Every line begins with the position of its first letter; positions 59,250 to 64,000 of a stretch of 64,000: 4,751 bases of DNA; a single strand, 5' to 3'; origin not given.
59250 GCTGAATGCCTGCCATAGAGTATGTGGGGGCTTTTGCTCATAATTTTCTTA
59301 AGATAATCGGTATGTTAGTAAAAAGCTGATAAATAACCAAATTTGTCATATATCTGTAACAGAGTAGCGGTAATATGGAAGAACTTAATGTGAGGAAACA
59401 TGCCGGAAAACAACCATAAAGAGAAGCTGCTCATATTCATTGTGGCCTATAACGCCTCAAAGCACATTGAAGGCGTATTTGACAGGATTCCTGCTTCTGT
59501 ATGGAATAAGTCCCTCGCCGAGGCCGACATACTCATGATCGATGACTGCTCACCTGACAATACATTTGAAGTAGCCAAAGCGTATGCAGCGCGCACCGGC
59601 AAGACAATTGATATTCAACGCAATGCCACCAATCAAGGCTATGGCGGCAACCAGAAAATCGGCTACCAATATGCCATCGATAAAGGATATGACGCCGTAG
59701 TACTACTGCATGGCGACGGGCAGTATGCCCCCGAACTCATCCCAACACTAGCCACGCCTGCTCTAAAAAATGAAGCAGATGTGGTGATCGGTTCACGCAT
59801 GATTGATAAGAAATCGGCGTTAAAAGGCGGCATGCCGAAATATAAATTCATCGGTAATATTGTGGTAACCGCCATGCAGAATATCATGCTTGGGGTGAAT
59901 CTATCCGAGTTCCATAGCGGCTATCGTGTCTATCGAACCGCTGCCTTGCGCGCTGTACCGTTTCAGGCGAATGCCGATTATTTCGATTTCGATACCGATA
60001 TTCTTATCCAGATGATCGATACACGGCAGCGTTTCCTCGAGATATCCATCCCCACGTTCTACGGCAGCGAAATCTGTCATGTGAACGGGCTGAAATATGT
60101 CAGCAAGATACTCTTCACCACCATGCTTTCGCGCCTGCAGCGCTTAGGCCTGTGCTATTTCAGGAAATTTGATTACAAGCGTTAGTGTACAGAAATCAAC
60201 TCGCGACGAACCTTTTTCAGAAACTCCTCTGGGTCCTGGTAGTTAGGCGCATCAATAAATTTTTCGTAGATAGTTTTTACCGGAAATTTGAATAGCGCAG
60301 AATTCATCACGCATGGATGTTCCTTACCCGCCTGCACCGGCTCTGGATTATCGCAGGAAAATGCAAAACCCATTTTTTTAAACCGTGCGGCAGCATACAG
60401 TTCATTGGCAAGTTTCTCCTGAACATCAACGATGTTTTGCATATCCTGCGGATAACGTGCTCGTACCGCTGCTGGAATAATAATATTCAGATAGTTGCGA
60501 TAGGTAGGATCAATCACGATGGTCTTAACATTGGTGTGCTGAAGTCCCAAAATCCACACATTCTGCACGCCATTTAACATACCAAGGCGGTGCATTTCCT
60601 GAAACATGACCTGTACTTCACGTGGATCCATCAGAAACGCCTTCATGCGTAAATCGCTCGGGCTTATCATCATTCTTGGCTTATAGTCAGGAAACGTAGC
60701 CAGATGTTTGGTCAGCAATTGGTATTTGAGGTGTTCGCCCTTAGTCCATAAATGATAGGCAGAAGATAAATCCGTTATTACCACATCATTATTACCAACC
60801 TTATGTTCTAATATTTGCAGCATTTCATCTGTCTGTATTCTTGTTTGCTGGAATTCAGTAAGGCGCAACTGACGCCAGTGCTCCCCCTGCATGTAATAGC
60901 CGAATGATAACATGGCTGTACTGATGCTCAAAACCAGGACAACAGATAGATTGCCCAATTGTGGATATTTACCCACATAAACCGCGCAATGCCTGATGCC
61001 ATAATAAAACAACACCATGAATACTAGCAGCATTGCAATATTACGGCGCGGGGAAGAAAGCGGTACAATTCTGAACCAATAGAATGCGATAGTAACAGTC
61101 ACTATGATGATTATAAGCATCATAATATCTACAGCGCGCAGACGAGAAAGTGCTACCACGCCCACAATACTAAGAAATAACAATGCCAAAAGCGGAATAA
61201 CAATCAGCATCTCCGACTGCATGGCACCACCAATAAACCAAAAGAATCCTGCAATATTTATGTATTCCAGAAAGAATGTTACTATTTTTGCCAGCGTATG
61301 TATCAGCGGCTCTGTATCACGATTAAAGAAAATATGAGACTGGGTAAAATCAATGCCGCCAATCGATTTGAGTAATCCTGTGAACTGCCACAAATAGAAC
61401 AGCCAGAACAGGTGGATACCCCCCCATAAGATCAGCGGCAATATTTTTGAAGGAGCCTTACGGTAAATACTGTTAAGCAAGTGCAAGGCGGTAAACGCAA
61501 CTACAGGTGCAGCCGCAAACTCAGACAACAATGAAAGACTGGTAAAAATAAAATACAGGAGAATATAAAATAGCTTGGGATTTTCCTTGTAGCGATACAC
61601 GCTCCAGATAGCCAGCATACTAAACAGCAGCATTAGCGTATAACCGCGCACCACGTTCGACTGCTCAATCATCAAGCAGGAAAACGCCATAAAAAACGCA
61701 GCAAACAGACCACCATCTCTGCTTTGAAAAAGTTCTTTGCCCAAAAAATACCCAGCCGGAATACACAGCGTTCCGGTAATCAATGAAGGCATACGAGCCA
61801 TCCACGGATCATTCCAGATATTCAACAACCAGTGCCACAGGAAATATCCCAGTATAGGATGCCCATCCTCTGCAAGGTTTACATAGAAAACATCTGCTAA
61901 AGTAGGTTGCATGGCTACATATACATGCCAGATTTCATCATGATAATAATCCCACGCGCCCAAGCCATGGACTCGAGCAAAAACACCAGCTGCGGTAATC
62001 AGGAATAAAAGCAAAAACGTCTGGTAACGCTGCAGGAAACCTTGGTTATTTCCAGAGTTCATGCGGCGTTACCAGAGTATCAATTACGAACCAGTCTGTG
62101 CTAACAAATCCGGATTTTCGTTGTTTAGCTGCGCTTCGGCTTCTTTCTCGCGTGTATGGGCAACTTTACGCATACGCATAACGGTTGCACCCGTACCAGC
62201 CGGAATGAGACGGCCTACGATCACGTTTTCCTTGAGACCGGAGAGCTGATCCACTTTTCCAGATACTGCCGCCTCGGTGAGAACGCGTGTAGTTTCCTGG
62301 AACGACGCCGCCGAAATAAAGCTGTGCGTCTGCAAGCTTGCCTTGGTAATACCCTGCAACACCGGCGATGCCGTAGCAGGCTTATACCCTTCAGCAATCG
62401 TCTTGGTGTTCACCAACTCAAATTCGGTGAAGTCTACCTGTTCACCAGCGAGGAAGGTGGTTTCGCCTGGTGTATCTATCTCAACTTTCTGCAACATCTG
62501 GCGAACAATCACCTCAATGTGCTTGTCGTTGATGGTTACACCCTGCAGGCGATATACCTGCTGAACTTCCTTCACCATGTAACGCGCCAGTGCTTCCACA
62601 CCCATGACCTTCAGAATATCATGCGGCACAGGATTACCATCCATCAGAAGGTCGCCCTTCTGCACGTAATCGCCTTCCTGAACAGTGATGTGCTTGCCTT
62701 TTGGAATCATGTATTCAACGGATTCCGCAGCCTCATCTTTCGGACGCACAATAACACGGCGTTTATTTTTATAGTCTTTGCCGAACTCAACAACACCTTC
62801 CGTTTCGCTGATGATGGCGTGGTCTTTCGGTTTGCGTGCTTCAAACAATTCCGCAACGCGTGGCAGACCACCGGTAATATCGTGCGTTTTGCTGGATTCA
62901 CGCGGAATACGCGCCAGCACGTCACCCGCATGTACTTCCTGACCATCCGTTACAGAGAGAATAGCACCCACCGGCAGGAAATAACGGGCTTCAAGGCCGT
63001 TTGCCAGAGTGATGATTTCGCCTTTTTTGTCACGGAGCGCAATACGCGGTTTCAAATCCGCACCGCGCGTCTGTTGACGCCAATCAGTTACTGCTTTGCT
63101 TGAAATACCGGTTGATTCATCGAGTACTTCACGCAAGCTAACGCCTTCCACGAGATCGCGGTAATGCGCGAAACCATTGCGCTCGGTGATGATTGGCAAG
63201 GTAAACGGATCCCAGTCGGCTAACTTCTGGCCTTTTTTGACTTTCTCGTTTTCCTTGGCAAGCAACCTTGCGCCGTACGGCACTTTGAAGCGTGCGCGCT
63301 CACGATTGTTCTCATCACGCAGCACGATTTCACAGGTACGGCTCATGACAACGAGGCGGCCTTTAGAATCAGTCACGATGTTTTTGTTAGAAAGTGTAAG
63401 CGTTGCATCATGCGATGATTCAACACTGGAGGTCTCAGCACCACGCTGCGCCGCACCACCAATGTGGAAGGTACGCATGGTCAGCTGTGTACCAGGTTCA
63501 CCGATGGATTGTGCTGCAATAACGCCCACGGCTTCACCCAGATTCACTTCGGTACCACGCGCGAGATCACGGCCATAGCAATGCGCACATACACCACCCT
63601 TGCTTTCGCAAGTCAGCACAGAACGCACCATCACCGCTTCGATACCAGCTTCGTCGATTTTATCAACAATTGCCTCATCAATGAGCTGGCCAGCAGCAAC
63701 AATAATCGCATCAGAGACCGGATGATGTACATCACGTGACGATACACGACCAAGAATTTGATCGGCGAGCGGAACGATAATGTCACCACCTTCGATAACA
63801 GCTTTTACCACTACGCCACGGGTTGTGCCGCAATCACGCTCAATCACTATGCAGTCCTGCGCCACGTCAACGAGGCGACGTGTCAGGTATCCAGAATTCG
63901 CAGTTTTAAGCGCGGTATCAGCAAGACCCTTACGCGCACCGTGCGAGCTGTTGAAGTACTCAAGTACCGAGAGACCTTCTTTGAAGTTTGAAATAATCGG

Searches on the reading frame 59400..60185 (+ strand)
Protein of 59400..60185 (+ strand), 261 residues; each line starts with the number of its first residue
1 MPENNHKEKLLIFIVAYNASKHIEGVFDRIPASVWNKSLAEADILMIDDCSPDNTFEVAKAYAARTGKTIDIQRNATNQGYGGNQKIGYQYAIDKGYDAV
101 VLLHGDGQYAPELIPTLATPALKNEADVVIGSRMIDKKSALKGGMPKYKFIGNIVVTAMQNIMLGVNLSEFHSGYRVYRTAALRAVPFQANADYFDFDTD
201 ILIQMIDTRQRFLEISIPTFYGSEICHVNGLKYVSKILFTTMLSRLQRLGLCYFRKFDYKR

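Call 112: search_protein_families(library=pfam, proteins=[window:59400-60185:+], max_evalue=0.00001)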
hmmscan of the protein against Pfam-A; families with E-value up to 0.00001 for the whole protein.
window:59400-60185:+ (261 aa): 1 family
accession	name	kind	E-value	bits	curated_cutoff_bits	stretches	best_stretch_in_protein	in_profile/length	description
PF00535.33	Glycos_transf_2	-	1.5e-19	71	23.3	1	12-184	2-165/168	Glycosyl transferase family 2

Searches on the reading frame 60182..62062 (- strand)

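Call 112: search_protein_families(library=pfam, proteins=[window:60182-62062:-], max_evalue=0.00001)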
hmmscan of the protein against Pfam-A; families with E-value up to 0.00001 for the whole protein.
window:60182-62062:- (626 aa): 1 family
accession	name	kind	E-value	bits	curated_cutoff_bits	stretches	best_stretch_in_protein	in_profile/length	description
PF13231.12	PMT_2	-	5.5e-07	30.4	26.1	1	68-210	2-144/160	Dolichyl-phosphate-mannose-protein mannosyltransferase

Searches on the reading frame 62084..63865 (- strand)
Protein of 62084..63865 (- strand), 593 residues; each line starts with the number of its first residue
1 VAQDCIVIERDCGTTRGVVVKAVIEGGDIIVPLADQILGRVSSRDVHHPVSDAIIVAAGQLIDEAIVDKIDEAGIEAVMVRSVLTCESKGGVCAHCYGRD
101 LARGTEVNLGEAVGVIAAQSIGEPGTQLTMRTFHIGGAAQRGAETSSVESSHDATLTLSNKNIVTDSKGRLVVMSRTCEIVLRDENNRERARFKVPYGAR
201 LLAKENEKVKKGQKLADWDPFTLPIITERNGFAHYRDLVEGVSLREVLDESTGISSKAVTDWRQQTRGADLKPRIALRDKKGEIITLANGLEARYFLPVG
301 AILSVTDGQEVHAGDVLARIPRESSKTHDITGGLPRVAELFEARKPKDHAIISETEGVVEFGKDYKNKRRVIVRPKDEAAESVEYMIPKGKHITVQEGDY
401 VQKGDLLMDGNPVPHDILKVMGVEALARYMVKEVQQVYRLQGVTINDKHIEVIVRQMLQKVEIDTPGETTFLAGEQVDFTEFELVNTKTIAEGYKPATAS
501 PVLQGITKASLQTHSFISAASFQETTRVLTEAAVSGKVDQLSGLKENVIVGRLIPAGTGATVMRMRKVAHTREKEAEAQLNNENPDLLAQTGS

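Call 112: search_protein_families(library=pfam, proteins=[window:62084-63865:-], max_evalue=0.00001)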
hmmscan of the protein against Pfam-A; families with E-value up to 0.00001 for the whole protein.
window:62084-63865:- (593 aa): 4 families
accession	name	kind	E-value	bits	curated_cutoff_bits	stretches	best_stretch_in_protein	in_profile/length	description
PF04998.22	RNA_pol_Rpb1_5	-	2.5e-50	171.8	28.5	1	2-512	39-265/267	RNA polymerase Rpb1, domain 5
PF21668.3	RPOC_hybrid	-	3.8e-14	52.8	27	0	347-411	6-70/102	DNA-directed RNA polymerase subunit beta', hybrid domain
PF13533.13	Biotin_lipoyl_2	-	7.7e-11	42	29.8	0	303-320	14-31/32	Biotin-lipoyl like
PF01333.25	Apocytochr_F_C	-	6.7e-08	33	30.4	0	363-409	18-62/118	Apocytochrome F, C-terminal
